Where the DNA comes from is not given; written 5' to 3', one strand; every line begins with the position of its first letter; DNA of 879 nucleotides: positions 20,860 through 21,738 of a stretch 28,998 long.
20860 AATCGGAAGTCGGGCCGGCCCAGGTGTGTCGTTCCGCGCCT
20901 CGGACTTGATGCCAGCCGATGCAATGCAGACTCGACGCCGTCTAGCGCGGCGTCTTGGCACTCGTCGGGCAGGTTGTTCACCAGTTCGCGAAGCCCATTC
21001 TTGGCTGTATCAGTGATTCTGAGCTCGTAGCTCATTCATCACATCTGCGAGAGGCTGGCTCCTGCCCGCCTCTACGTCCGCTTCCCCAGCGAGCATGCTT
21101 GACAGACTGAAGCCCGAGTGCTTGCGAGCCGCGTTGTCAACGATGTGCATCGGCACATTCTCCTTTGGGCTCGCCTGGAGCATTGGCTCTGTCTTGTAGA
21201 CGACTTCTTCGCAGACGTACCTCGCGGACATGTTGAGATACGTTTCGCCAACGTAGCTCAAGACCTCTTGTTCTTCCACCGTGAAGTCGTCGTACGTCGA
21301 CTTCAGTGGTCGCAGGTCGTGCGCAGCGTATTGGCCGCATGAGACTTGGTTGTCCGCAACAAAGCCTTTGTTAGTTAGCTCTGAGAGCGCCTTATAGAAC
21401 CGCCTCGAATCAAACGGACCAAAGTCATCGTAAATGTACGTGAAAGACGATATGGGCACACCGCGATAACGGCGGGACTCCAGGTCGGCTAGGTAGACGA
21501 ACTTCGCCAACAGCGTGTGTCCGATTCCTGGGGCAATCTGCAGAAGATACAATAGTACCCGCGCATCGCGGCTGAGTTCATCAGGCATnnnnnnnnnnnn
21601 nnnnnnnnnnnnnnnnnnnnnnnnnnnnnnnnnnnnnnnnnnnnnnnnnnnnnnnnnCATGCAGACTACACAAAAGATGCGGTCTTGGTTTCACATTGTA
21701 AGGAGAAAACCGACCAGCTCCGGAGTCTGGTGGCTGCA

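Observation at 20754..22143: Panacea(DUF4065)-like protein overlapping a RelE/ParE-like small toxin gene, with a divergent XRE regulator: PanA-PanT-type toxin-antitoxin candidate.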

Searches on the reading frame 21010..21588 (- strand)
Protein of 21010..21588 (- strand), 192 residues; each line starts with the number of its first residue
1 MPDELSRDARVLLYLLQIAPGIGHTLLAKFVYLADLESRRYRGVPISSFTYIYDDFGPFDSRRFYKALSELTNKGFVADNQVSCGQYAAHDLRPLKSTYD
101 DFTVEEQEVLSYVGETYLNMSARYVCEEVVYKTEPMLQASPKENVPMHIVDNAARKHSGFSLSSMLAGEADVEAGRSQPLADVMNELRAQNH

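Call 4: search_protein_families(library=pfam, proteins=[window:21010-21588:-], max_evalue=1)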
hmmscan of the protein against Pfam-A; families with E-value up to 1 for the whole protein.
window:21010-21588:- (192 aa): 3 families
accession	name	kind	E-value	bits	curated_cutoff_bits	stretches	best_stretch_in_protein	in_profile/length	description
PF13274.11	SocA_Panacea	-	2e-08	35.5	25.7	1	27-125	1-102/113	Antitoxin SocA-like, Panacea domain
PF01978.25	TrmB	-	0.12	12.6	25.6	1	63-91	38-66/68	Sugar-specific transcriptional regulator TrmB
PF06566.16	Chon_Sulph_att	-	0.57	10.4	25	1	48-68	222-242/250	Chondroitin sulphate attachment domain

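Call 5: search_protein_families(library=ncbifam, proteins=[window:21010-21588:-], max_evalue=1)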
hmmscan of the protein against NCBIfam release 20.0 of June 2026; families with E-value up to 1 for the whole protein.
window:21010-21588:- (192 aa): 0 families

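Call 6: search_protein_families(library=padloc, proteins=[window:21010-21588:-], max_evalue=1)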
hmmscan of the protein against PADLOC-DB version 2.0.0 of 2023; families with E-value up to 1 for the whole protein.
window:21010-21588:- (192 aa): 0 families

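Call 8: find_homologous_proteins(query=window:21010-21588:-)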
Query window:21010-21588:- (192 aa): 20 proteins with E <= 0.001 among 215 candidates.
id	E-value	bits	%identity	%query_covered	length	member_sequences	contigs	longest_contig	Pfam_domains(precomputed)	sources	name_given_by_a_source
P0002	1.4e-122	424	100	100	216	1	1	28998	PF13274.12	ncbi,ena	-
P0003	4.8e-59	217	56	96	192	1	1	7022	PF13274.12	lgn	-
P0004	3.2e-58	215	54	98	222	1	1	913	PF13274.12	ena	-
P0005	5.9e-58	214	56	98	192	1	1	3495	PF13274.12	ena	-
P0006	1.8e-57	212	55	97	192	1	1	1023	-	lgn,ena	-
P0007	2.8e-57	212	56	98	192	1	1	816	-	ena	-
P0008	4.1e-57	211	54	96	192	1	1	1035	PF13274.12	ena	-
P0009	1.3e-55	206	55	96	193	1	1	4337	-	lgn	-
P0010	2.3e-55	205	54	96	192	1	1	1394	PF13274.12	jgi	-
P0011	3.0e-55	205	56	96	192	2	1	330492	-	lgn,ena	-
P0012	5.2e-55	204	51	98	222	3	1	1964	-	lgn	-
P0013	1.2e-54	203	52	94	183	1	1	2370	PF13274.12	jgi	-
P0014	3.2e-54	202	52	96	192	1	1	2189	PF13274.12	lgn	-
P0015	6.3e-54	201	52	98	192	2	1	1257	-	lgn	-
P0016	6.4e-53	197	53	98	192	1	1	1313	-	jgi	jgi:hypothetical protein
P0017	2.3e-52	196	49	98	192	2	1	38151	-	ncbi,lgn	-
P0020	2.2e-47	179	49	91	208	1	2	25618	PF13274.12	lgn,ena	-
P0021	2.7e-47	179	49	98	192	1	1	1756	PF13274.12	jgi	jgi:hypothetical protein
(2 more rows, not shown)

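Call 10: find_encoding_contigs(protein=P0011, flank=4000, max_places=2)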
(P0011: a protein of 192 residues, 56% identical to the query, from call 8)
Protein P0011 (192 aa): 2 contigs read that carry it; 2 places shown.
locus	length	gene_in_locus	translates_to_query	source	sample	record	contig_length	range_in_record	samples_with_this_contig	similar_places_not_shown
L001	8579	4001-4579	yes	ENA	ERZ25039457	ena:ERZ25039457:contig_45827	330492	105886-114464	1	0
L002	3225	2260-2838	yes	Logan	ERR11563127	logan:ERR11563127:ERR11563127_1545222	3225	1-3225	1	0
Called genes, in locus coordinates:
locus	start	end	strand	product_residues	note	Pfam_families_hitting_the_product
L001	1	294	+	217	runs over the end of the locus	PF14487:DarT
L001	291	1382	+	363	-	PF01661:Macro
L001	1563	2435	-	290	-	-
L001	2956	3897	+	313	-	-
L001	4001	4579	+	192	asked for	-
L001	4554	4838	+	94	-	-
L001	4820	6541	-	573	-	PF18888:DUF5650, PF19158:DUF5840 (faint), PF18888:DUF5650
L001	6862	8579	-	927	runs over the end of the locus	-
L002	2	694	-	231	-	?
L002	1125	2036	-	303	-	PF13391:HNH_2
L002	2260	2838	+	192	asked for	-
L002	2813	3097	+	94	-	-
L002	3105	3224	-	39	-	?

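Call 11: find_encoding_contigs(protein=P0017, flank=4000, max_places=2)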
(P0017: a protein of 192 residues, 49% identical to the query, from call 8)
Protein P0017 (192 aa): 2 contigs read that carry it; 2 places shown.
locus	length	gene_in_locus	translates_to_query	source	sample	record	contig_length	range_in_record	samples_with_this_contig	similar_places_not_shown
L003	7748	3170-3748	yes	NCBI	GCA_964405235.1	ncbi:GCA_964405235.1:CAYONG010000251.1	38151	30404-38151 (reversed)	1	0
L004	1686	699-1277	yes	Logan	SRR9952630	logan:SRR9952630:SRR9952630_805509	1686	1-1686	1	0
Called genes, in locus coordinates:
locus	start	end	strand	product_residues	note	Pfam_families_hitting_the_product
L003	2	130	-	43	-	?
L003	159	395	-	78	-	PF00137:ATP-synt_C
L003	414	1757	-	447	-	PF00119:ATP-synt_A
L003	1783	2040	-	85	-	PF09527:ATPase_gene1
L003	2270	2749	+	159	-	PF00293:NUDIX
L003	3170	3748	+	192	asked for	-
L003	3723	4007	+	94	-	-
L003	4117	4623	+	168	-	PF04461:YajQ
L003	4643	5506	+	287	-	PF09990:DUF2231, PF14559:TPR_19 (faint)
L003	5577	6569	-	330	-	PF03747:ADP_ribosyl_GH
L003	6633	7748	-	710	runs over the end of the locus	PF00930:DPPIV_N (faint), PF26550:Tricorn_2nd (faint), PF26549:Tricorn_N (weak), PF07676:PD40 (weak), PF05448:AXE1 (faint), PF00326:Peptidase_S9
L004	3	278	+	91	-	?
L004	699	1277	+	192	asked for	-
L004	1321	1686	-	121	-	?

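Call 12: find_encoding_contigs(protein=P0020, flank=4000, max_places=2)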
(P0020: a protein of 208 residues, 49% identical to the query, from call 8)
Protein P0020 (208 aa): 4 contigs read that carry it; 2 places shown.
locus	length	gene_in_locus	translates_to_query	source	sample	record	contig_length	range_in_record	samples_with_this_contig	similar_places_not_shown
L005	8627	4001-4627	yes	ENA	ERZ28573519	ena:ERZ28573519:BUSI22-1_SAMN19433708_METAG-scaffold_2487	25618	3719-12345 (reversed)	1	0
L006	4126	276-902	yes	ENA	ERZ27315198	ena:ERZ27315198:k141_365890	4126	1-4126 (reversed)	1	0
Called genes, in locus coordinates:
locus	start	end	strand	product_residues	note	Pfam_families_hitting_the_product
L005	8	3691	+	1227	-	PF20144:TIG_SUH (faint), PF13860:FlgD_ig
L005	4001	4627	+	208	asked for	PF13274:SocA_Panacea (weak)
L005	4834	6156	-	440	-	PF13173:AAA_14, PF13635:DUF4143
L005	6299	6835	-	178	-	-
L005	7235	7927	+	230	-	-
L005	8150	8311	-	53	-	-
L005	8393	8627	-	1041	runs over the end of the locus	-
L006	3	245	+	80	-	?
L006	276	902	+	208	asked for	PF13274:SocA_Panacea (weak)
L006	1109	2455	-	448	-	PF13173:AAA_14, PF13635:DUF4143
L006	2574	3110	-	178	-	-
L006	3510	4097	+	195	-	-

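Call 13: find_encoding_contigs(protein=P0003, flank=4000, max_places=2)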
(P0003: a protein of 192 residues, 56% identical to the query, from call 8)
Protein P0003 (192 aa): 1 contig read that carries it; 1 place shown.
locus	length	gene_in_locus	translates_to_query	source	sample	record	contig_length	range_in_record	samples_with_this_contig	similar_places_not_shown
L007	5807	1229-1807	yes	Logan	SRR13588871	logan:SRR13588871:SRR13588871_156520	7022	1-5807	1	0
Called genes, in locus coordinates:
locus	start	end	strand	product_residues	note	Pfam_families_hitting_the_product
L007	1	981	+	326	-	?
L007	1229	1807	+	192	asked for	PF13274:SocA_Panacea (weak)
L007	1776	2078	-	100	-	-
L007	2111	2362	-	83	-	-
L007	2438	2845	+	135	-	-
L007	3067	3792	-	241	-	-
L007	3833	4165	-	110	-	-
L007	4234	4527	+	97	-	-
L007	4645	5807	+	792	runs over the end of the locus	?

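Call 32: search_protein_families(library=phrogs, proteins=[window:21010-21588:-], max_evalue=0.001)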
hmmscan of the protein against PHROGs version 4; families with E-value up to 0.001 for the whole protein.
window:21010-21588:- (192 aa): 0 families

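Call 42: find_related_loci(query=A4, collection=genome_contigs, flank=3000)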
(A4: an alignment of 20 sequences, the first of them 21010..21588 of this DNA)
Query A4 (192 aa) in genome_contigs; peptide patterns used: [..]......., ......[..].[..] (x = any residue, [..] = any of these).
71 stretches matched a pattern; 14 encode a relative of the query (tblastn E <= 1e-3); 14 distinct loci.
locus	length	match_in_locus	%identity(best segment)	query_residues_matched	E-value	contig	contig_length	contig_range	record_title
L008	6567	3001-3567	49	5-192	8e-59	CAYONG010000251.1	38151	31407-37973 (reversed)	MAG TPA_asm: uncultured bacterium isolate binchicken_co165_111 genome assembly, contig: k141_661169, whole genome shotgu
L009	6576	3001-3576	33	6-191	2e-29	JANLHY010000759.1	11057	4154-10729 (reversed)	MAG: Candidatus Brocadiaceae bacterium isolate S40-1 k99_349584, whole genome shotgun sequence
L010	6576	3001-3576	33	6-191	1e-29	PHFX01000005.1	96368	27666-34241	MAG: Candidatus Brocadia sp. WS118 scaffold_8, whole genome shotgun sequence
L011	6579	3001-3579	34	4-191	7e-29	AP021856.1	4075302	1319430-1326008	Candidatus Brocadia pituitae DNA, complete genome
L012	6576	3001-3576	31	6-189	7e-27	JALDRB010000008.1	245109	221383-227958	MAG: Candidatus Scalindua sp. isolate RBC_AMX3 BC1.64.fa-8, whole genome shotgun sequence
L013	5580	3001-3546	35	9-187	2e-27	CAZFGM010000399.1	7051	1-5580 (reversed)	MAG TPA_asm: uncultured Alcaligenaceae bacterium isolate binchicken_co95_61 genome assembly, contig: NODE_5943_length_70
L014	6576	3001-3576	35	6-191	1e-25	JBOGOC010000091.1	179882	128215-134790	MAG: Candidatus Polarisedimenticolia bacterium isolate M3-S_metawrap_bin.237 k127_3370943, whole genome shotgun sequence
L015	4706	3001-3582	32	2-189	5e-25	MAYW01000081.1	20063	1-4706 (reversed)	MAG: Candidatus Scalindua rubra isolate BSI-1 SCARUB_contig000081, whole genome shotgun sequence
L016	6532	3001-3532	42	4-190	2e-37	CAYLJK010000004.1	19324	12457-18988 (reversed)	MAG TPA_asm: uncultured Gemmatimonadales bacterium isolate binchicken_co107_112 genome assembly, contig: NODE_6951_lengt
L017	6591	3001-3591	31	5-191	3e-23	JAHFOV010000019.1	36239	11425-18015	MAG: Planctomycetota bacterium isolate nzgw511 NODE_567_length_36240_cov_4.123453, whole genome shotgun sequence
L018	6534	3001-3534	30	5-176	1e-20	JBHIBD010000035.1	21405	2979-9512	MAG: Candidatus Brocadiales bacterium isolate K_2_bin.28 NODE_1047_length_21405_cov_12.613068, whole genome shotgun sequ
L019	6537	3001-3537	31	1-175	2e-20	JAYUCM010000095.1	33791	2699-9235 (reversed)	MAG: Acidobacteriota bacterium isolate GFS_6979 GFS_6979_94, whole genome shotgun sequence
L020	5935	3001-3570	30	2-186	6e-18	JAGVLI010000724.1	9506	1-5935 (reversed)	MAG: Planctomycetales bacterium isolate SW_37 c_000000027831, whole genome shotgun sequence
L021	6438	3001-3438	32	5-143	1e-10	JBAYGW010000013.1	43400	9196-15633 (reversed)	MAG: Patescibacteria group bacterium isolate SO_2016_GW1_134 scaffold01649_OW334_2016, whole genome shotgun sequence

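Call 47: predict_structure(alignment_id=A4)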
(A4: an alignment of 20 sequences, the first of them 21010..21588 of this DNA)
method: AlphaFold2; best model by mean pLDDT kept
length: 192 residues; sequences in the alignment: 20
mean_pLDDT: 84.0   pTM: 0.78
mean pLDDT of the five models: 84.0, 81.0, 64.2, 64.0, 61.1
residues with pLDDT >= 90: 87; 70-90: 65; 50-70: 37; < 50: 3
segments of 3 or more residues with pLDDT < 50: none
pLDDT, mean of each block of 10 residues (from residue 1): 81 93 92 93 91 89 95 94 87 83 89 87 87 90 92 60 68 66 68 54
secondary structure, 60 per line:
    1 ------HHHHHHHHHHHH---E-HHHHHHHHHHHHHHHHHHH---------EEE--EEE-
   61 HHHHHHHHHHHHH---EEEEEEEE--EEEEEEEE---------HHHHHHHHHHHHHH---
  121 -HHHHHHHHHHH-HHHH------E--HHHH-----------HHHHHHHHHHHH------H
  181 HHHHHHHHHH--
elements in order: H7-18 H24-42 E52-54 E57-59 H61-73 E77-84 E87-94 H104-117 H122-132 H134-137 H147-150 H162-173 H180-190

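Call 72: search_protein_families(library=pfam, proteins=[L021:3529-3936:+, L009:3545-3832:+, L012:3551-3841:+], max_evalue=1)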
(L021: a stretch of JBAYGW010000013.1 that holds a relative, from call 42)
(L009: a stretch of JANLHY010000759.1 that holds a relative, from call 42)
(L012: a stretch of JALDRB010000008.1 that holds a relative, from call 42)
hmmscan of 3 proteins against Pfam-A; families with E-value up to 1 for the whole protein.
L021:3529-3936:+ (136 aa): 1 family
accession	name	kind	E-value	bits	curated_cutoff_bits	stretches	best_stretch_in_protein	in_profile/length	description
PF02877.19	PARP_reg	-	0.065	13.8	26.8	1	90-118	29-57/135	Poly(ADP-ribose) polymerase, regulatory domain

L009:3545-3832:+ (96 aa): 3 families
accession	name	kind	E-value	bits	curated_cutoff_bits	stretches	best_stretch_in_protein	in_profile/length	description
PF05016.21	ParE_toxin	-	0.00097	20.1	23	1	25-90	25-83/89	ParE toxin of type II toxin-antitoxin system, parDE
PF25179.1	LMF1_C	-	0.12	12.8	34.2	1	14-68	68-122/139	Lipase maturation factor C-terminal domain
PF15781.12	ParE-like_toxin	-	0.14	12.6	28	1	14-90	4-77/87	ParE-like toxin of type II bacterial toxin-antitoxin system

L012:3551-3841:+ (97 aa): 5 families
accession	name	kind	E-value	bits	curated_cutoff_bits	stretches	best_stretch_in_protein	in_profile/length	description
PF05016.21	ParE_toxin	-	0.013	16.4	23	1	25-92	25-85/89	ParE toxin of type II toxin-antitoxin system, parDE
PF15781.12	ParE-like_toxin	-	0.022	15.1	28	1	14-93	4-80/87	ParE-like toxin of type II bacterial toxin-antitoxin system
PF10051.14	DUF2286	-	0.032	14.4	24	1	23-82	54-117/138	Uncharacterized protein conserved in archaea (DUF2286)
PF08245.18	Mur_ligase_M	-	0.056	13.8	24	1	11-94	109-190/200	Mur ligase middle domain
PF18923.6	DUF5673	-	0.27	11.7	26.7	0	58-89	23-52/66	Domain of unknown function (DUF5673)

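Call 87: search_dna_similar(query=window:21010-21588:-, collection=phages, mode=protein, max_evalue=0.001, max_rows=10)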
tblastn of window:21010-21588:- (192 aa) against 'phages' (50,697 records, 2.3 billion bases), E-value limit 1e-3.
No match.

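Call 90: search_protein_families(library=pfam, proteins=[L009:1874-2827:+, L011:1915-2580:+, L012:2310-2588:-, L014:1761-2747:-, L015:2204-2779:+, L017:2449-2763:+, L018:1694-2740:+, L019:2590-2910:+, L001:291-1382:+, L001:2956-3897:+], max_evalue=0.01)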
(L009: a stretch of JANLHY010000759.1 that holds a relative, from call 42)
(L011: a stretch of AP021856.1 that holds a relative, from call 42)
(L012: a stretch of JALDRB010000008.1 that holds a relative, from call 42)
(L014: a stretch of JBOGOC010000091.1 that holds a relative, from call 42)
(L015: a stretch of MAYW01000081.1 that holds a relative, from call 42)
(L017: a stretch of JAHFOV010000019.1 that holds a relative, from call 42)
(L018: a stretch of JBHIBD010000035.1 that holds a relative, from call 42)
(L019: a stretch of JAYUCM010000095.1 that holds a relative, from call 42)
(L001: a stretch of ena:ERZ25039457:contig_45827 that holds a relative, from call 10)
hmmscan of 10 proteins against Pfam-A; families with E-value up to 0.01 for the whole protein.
L009:1874-2827:+ (317 aa): 1 family
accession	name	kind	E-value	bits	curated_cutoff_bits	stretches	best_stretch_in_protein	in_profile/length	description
PF00696.33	AA_kinase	-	3.1e-21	76.6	24.9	1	7-296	2-232/234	Amino acid kinase family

L011:1915-2580:+ (221 aa): 1 family
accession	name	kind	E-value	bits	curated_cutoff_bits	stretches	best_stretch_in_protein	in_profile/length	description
PF01895.24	PhoU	-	1.4e-47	160.5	23.5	2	17-103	1-87/89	PhoU domain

L012:2310-2588:- (92 aa): 0 families

L014:1761-2747:- (328 aa): 4 families
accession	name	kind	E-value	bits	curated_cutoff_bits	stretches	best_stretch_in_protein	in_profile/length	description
PF12762.13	DDE_Tnp_IS1595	-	7.7e-35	120.6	27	1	145-299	2-153/153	ISXO2-like transposase domain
PF12760.12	Zn_ribbon_IS1595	-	1.4e-09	38.2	25.4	1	25-77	2-46/46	Transposase zinc-ribbon domain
PF24859.1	FdhE_central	-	0.0041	17.6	27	1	44-79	2-36/39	FdhE, central domain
PF09723.15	Zn_ribbon_8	-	0.007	16.8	34.4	0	65-83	2-20/41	Zinc ribbon domain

L015:2204-2779:+ (191 aa): 1 family
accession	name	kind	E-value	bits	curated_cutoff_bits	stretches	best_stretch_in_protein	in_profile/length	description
PF01558.24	POR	-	9.5e-36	124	27.4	1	22-186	1-173/173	Pyruvate ferredoxin/flavodoxin oxidoreductase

L017:2449-2763:+ (104 aa): 1 family
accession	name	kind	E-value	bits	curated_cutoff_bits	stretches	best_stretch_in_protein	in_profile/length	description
PF09079.17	Cdc6_C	-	0.0067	16.8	25.1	0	15-58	28-71/96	CDC6, C terminal winged helix domain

L018:1694-2740:+ (348 aa): 2 families
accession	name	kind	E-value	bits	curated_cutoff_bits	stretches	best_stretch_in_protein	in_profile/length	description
PF01137.26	RTC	-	1.3e-79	266.9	27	1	11-334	2-221/221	RNA 3'-terminal phosphate cyclase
PF05189.18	RTC_insert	-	4.3e-14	53.2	23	1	186-281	2-101/102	RNA 3'-terminal phosphate cyclase (RTC), insert domain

L019:2590-2910:+ (106 aa): 0 families

L001:291-1382:+ (363 aa): 1 family
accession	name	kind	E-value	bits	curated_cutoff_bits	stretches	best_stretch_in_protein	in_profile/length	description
PF01661.27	Macro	-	1.8e-20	73.5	22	1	18-129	1-115/118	Macro domain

L001:2956-3897:+ (313 aa): 0 families

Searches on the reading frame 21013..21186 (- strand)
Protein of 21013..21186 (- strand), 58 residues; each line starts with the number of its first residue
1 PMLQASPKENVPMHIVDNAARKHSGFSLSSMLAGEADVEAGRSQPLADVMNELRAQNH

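Call 72: search_protein_families(library=pfam, proteins=[window:21013-21186:-], max_evalue=1)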
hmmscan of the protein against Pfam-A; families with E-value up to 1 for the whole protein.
seq(58 aa): 0 families

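Call 75: search_solved_structures(query=A6, max_evalue=10, show_alignments=5)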
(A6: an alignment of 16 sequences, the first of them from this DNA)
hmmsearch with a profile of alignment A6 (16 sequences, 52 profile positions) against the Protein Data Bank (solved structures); distinct sequences matched with E-value up to 10: 3.
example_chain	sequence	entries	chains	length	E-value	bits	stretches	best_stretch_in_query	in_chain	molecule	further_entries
6jqe_A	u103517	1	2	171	0.32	14.1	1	32-51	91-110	Carbonic anhydrase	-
6lac_A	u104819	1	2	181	0.35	13.9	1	32-51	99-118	Carbonic anhydrase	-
6lai_A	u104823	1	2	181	0.36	13.9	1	32-51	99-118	Carbonic anhydrase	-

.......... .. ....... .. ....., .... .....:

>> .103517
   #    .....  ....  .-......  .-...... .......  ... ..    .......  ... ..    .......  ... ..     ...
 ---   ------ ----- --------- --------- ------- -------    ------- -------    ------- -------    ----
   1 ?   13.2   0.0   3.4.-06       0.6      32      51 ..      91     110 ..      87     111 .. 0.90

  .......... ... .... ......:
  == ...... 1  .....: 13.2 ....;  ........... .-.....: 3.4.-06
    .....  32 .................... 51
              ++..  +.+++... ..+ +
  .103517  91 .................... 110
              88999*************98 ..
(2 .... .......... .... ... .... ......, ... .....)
